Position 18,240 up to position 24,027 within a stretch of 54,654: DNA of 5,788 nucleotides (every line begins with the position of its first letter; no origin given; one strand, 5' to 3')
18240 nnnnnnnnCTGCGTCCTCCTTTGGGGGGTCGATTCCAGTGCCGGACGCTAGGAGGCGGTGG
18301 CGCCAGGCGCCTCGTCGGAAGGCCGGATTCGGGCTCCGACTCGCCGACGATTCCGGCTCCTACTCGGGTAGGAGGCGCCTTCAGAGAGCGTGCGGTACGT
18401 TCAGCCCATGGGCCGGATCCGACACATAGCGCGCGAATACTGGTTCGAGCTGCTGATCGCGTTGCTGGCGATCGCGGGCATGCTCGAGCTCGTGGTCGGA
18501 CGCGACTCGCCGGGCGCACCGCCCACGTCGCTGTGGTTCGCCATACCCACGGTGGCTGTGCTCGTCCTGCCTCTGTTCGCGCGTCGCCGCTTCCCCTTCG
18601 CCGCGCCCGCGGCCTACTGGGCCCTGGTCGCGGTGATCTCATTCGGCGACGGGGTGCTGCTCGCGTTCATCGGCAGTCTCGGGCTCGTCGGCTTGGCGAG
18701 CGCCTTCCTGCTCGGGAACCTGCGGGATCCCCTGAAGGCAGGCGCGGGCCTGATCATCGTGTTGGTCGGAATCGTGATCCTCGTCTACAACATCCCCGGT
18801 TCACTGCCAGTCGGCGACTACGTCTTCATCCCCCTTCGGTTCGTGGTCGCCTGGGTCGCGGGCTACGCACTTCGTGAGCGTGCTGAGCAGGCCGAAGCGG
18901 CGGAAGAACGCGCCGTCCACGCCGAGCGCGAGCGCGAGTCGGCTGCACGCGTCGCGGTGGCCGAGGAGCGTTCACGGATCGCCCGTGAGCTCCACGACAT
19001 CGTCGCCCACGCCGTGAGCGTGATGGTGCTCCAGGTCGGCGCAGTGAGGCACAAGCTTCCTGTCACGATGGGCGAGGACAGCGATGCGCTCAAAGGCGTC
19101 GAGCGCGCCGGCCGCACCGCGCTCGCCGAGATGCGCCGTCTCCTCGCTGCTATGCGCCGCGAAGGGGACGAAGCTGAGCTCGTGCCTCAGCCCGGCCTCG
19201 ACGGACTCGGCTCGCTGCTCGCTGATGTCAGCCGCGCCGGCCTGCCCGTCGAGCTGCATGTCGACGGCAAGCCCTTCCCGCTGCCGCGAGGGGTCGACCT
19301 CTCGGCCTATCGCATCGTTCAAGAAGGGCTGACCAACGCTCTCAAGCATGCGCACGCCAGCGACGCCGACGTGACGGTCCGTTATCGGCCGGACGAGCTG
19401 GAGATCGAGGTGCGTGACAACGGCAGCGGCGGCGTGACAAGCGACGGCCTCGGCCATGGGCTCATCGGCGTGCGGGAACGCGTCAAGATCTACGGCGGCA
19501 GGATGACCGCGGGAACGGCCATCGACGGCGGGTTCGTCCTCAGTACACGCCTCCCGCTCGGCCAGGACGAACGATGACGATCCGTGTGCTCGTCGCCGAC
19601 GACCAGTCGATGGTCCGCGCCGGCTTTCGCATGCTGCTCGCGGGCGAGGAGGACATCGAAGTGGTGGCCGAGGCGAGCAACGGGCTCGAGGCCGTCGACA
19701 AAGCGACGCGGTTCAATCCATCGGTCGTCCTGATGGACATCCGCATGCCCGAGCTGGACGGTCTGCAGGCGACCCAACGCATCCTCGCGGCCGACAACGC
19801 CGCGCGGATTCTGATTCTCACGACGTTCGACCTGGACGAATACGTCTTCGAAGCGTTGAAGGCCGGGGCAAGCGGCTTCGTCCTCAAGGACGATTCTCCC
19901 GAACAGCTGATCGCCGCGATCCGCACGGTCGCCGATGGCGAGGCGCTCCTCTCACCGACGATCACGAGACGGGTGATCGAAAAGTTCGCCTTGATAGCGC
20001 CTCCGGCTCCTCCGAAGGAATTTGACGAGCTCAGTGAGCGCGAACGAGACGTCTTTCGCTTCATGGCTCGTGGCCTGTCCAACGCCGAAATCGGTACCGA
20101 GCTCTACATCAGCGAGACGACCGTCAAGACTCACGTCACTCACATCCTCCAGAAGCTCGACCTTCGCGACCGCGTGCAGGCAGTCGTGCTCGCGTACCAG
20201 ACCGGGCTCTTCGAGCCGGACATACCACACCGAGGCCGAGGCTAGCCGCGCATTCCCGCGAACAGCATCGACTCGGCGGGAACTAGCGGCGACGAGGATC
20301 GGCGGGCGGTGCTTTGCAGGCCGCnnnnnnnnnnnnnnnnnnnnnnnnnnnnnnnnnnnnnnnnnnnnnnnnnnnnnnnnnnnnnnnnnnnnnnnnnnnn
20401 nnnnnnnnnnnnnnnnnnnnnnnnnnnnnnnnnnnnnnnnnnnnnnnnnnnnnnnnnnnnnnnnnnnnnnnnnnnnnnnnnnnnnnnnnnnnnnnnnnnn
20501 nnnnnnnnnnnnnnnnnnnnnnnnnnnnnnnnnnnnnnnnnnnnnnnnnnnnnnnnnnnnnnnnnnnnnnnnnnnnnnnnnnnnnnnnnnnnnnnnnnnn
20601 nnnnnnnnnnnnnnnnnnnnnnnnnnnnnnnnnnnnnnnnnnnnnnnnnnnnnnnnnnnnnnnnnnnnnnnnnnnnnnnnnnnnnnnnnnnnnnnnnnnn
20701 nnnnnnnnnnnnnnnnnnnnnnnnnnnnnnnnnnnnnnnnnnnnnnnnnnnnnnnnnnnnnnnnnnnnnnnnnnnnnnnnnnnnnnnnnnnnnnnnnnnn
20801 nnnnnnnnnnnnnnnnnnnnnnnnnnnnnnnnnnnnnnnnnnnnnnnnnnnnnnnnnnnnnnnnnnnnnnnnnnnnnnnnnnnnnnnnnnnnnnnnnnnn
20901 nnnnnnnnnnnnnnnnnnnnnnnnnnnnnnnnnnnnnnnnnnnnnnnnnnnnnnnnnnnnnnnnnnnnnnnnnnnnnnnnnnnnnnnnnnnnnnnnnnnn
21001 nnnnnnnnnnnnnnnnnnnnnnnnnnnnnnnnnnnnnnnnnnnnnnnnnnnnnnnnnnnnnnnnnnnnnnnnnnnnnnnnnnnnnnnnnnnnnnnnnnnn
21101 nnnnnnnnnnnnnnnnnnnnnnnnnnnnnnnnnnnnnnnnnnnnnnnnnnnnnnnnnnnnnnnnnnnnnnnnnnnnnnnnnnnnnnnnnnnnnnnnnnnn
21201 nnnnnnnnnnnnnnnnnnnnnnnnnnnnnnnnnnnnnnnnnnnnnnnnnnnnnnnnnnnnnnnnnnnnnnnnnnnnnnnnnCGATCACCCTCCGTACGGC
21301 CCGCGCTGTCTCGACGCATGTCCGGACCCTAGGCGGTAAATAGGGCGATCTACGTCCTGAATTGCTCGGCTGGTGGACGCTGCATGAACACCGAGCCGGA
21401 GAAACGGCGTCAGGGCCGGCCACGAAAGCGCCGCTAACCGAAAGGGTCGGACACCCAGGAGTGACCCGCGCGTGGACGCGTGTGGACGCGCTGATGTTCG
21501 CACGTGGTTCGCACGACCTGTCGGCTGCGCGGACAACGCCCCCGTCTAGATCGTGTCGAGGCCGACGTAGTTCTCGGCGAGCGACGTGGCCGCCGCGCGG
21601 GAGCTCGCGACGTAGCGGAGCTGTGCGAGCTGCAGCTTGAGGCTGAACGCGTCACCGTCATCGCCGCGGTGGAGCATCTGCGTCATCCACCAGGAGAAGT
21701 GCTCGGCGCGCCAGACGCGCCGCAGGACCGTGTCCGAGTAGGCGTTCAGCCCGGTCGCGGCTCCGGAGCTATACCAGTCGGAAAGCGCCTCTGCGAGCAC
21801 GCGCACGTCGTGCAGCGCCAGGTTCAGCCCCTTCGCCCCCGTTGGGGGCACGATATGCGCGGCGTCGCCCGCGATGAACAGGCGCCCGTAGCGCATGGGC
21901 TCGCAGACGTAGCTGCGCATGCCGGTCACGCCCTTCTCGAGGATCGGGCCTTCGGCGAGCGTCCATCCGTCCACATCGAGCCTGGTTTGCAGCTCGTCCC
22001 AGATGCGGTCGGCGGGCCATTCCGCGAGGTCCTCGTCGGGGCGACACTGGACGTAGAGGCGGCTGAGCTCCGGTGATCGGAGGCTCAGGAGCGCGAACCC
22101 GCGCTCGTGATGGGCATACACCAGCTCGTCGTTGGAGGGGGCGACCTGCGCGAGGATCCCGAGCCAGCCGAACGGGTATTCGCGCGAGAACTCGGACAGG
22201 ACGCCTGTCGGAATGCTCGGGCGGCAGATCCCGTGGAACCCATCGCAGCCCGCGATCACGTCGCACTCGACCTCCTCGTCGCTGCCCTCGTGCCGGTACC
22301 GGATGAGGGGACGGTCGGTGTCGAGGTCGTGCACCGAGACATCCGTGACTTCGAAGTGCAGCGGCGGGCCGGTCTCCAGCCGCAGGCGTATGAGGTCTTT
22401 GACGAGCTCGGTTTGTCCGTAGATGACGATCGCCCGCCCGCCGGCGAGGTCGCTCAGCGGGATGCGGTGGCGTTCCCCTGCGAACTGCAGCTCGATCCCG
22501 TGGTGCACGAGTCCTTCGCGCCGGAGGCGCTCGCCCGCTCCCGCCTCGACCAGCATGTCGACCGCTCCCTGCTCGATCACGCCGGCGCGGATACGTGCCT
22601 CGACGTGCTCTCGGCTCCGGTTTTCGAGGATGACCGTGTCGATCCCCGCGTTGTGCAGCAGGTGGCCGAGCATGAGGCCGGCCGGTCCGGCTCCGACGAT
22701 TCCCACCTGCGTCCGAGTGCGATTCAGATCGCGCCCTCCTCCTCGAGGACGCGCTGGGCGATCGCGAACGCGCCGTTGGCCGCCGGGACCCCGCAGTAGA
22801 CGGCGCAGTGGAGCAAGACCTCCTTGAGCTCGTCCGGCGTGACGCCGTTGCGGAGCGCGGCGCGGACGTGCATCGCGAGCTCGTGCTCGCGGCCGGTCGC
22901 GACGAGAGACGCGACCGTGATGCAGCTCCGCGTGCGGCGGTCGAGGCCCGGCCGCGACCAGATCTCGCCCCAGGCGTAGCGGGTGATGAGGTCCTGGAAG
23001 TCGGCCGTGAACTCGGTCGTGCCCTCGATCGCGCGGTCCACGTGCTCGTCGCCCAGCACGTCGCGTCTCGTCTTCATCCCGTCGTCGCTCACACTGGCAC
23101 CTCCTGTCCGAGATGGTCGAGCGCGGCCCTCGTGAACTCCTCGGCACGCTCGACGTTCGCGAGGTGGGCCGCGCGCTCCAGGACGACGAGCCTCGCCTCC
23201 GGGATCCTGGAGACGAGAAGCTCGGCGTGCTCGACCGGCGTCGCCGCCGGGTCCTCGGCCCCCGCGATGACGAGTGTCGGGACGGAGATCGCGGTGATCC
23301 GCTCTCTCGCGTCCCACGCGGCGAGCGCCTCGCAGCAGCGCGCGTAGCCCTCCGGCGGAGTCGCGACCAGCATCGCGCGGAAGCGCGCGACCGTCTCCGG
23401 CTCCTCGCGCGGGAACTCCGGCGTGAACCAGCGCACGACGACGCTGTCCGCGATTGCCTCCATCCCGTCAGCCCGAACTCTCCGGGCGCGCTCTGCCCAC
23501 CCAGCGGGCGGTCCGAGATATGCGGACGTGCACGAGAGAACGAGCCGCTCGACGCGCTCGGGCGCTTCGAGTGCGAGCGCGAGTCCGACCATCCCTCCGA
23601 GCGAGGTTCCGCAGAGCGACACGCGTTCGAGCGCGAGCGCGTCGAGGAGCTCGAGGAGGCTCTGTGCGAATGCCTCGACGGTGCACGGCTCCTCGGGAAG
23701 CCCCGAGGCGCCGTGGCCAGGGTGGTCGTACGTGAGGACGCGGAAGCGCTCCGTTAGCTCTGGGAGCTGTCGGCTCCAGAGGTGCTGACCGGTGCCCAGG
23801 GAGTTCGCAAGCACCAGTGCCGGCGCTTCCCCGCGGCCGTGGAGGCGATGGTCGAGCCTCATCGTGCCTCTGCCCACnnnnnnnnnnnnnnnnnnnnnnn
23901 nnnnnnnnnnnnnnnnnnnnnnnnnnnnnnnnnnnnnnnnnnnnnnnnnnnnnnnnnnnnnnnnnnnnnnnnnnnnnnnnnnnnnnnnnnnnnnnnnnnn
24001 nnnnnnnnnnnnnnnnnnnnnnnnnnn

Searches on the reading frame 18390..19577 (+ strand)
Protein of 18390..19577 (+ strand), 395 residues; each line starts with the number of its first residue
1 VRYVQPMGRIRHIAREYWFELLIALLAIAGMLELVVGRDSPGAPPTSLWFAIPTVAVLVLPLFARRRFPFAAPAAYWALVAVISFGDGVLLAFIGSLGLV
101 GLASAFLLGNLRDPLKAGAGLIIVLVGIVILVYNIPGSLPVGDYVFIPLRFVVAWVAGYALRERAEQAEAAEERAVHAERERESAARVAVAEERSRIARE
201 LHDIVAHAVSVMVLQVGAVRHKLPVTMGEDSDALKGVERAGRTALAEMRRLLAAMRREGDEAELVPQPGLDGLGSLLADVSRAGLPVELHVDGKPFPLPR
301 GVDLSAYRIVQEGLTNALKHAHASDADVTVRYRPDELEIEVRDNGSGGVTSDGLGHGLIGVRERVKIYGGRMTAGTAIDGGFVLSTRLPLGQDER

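Call 22: search_protein_families(library=pfam, proteins=[window:18390-19577:+])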
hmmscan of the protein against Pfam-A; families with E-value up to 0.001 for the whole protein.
window:18390-19577:+ (395 aa): 3 families
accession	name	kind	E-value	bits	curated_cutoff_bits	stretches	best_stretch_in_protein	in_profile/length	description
PF07730.19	HisKA_3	-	5.7e-15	56.1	24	1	193-258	1-66/68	Histidine kinase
PF02518.31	HATPase_c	-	1e-10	42.4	26.4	1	304-391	4-110/111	Histidine kinase-, DNA gyrase B-, and HSP90-like ATPase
PF13581.12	HATPase_c_2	-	0.0006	20.3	27.4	1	309-348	35-78/127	Histidine kinase-like ATPase domain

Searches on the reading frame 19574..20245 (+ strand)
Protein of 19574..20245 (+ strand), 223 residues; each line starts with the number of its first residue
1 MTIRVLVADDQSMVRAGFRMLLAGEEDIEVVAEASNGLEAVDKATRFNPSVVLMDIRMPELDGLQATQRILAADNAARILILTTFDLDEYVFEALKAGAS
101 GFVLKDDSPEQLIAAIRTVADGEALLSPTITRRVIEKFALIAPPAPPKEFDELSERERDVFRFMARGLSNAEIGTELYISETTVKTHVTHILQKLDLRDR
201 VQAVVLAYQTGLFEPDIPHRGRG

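Call 22: search_protein_families(library=pfam, proteins=[window:19574-20245:+])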
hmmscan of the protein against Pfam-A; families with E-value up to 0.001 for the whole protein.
window:19574-20245:+ (223 aa): 4 families
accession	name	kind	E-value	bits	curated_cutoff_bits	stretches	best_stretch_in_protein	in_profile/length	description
PF00072.30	Response_reg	-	1.8e-26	92.9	30.2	1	5-117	1-111/111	Response regulator receiver domain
PF00196.25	GerE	-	4e-20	71.6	23.5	1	152-207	2-57/57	Bacterial regulatory proteins, luxR family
PF08281.18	Sigma70_r4_2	-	1.6e-07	31.3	25.7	1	151-195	9-54/54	Sigma-70, region 4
PF04545.22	Sigma70_r4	-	4.4e-06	26.6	24.1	1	151-195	3-48/50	Sigma-70, region 4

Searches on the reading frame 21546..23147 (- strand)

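Call 22: search_protein_families(library=pfam, proteins=[window:21546-23147:-])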
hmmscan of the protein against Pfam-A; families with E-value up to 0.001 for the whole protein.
window:21546-23147:- (533 aa): 2 families
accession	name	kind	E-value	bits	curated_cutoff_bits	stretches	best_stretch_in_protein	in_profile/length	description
PF01494.25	FAD_binding_3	-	3.5e-80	270.3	22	1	145-484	1-348/349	FAD binding domain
PF13450.12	NAD_binding_8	-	0.0001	23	21.9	1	150-179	1-30/68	NAD(P)-binding Rossmann-like domain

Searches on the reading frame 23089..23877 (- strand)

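Call 22: search_protein_families(library=pfam, proteins=[window:23089-23877:-])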
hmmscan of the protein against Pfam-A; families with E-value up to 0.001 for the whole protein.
window:23089-23877:- (262 aa): 7 families
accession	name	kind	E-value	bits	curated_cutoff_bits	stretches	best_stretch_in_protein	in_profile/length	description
PF00561.26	Abhydrolase_1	-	2.9e-29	102.9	25.8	1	19-244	1-244/245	alpha/beta hydrolase fold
PF12697.13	Abhydrolase_6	-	1.3e-21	78.7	26.3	1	21-250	1-216/217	Alpha/beta hydrolase family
PF12146.15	Hydrolase_4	-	1.1e-14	54.8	27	1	45-240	32-234/239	Serine aminopeptidase, S33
PF03096.20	Ndr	-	5.2e-11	42.2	23.3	1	36-248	47-268/283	Ndr family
PF08386.16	Abhydrolase_4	-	1.1e-06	29.1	21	0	194-240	29-75/103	TAP-like protein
PF12740.14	PETase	-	0.00031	20.7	28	0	180-243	150-216/263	PET hydrolase-like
PF06821.19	Ser_hydrolase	-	0.00061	20.2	22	0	160-240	79-155/172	Serine hydrolase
